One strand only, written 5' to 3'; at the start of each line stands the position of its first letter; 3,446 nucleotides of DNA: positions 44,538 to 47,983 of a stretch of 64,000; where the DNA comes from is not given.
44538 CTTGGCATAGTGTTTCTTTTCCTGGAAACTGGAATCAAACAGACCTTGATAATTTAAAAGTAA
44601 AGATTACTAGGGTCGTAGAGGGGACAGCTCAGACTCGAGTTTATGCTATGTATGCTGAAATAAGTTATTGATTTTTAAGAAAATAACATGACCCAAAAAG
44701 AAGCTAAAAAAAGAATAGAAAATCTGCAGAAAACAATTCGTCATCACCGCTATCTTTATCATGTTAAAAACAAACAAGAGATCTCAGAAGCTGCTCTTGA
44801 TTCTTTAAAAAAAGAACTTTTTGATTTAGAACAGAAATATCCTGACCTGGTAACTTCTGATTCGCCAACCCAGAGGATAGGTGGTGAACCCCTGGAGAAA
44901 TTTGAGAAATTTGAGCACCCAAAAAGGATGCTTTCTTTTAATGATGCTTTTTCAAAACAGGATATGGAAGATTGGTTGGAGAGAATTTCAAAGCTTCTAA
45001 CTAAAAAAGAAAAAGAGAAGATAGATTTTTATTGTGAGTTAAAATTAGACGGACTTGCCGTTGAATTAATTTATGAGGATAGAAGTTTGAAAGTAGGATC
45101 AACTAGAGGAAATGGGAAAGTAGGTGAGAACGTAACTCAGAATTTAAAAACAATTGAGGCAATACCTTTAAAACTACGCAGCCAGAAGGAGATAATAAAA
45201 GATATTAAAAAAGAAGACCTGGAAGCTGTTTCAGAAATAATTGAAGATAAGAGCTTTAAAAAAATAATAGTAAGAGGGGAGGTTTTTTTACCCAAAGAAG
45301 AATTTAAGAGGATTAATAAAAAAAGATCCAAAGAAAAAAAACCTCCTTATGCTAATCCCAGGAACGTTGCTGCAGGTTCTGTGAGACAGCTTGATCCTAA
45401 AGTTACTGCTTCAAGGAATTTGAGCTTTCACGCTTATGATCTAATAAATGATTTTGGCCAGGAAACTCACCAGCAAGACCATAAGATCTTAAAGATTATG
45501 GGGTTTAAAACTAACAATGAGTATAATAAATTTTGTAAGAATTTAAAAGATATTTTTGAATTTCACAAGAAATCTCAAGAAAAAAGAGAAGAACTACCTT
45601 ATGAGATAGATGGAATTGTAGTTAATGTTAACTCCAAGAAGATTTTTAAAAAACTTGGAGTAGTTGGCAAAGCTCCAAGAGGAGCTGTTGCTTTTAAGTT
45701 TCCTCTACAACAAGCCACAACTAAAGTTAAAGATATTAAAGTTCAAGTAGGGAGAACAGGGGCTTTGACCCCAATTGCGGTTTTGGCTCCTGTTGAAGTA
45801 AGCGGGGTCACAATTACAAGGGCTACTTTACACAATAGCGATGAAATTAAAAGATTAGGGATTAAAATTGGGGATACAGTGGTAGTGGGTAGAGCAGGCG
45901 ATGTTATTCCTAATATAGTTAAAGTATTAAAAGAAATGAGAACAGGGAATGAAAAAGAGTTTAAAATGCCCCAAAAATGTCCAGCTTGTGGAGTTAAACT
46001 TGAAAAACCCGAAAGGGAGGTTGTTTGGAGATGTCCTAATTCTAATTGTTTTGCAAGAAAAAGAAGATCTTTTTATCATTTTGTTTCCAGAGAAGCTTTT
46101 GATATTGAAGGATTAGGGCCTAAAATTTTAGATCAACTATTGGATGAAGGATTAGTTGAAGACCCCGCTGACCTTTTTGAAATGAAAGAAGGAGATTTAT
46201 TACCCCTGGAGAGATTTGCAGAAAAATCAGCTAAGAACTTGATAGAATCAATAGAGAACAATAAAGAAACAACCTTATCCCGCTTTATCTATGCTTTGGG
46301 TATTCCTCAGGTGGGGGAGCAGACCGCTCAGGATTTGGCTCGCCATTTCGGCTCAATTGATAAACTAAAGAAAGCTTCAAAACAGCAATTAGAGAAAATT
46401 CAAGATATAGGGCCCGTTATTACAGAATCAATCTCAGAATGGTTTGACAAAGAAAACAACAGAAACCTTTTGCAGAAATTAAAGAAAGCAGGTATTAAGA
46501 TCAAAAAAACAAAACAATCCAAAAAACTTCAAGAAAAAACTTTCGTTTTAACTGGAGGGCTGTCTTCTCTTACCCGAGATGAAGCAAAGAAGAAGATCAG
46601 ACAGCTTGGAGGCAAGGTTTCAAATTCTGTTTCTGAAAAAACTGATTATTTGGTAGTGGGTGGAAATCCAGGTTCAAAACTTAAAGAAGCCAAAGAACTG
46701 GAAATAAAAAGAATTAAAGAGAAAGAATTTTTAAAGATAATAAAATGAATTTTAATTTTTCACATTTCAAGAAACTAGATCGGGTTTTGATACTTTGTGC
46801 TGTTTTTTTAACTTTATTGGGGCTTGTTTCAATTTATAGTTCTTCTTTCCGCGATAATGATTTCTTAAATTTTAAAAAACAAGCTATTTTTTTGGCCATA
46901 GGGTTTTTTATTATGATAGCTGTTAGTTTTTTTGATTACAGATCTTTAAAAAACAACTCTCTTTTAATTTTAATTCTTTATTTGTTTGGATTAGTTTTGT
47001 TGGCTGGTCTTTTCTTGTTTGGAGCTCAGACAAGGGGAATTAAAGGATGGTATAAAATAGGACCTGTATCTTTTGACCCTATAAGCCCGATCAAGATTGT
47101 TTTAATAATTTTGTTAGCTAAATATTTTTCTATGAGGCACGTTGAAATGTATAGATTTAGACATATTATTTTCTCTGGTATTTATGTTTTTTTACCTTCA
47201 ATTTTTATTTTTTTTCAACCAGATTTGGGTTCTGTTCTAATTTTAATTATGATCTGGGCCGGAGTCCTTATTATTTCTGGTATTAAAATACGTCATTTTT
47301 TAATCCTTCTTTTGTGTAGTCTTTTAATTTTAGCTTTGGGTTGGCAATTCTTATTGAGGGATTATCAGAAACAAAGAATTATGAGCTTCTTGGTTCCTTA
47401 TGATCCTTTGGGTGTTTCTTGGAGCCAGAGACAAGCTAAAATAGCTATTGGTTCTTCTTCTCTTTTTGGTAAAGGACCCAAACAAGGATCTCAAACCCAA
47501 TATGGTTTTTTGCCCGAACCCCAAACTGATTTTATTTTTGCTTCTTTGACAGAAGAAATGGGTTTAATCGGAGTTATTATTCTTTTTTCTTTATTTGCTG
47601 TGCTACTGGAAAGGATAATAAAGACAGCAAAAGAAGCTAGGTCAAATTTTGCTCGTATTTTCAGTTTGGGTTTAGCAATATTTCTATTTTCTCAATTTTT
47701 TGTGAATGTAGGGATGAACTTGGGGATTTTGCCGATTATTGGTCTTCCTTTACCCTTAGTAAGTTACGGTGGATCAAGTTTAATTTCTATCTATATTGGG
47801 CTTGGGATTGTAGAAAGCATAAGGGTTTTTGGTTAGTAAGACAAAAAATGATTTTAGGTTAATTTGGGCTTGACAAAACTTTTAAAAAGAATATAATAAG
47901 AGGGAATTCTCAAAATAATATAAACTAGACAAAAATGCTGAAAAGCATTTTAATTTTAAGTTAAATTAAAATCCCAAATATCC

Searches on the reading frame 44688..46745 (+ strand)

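Call 12: search_protein_families(library=pfam, proteins=[window:44688-46745:+], max_evalue=0.00001)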
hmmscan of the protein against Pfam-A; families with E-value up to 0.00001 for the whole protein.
window:44688-46745:+ (686 aa): 7 families
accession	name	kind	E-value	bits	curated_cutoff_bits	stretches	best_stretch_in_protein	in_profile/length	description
PF01653.23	DNA_ligase_aden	-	1.2e-79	267.9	27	2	184-339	92-251/253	NAD-dependent DNA ligase adenylation domain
PF03120.22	DNA_ligase_OB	-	1.2e-33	115.3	32.9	1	344-421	1-78/79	NAD-dependent DNA ligase OB-fold domain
PF12826.13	HHH_2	-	2.7e-25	88.7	27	1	532-594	1-63/64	Helix-hairpin-helix motif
PF00533.33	BRCT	-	4.5e-17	62.5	21.3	1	610-684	2-77/78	BRCA1 C Terminus (BRCT) domain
PF14520.12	HHH_5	-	2.4e-13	50.8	27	1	535-578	3-47/57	Helix-hairpin-helix domain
PF03119.21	DNA_ligase_ZBD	-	1.4e-08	34.9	25.8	1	430-454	1-25/27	NAD-dependent DNA ligase C4 zinc finger domain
PF22745.1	Nlig-Ia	-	1.8e-06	28.9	27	1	7-56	3-52/92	DNA ligase-like, N-terminal NAD+-binding domain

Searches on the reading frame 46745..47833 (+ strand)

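Call 68: search_protein_families(library=pfam, proteins=[window:46745-47833:+], max_evalue=0.0001)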
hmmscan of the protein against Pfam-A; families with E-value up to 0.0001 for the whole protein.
window:46745-47833:+ (363 aa): 1 family
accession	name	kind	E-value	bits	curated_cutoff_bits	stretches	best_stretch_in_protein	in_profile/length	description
PF01098.24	FTSW_RODA_SPOVE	-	2.2e-84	283.9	26.4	1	14-360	3-351/356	Cell cycle protein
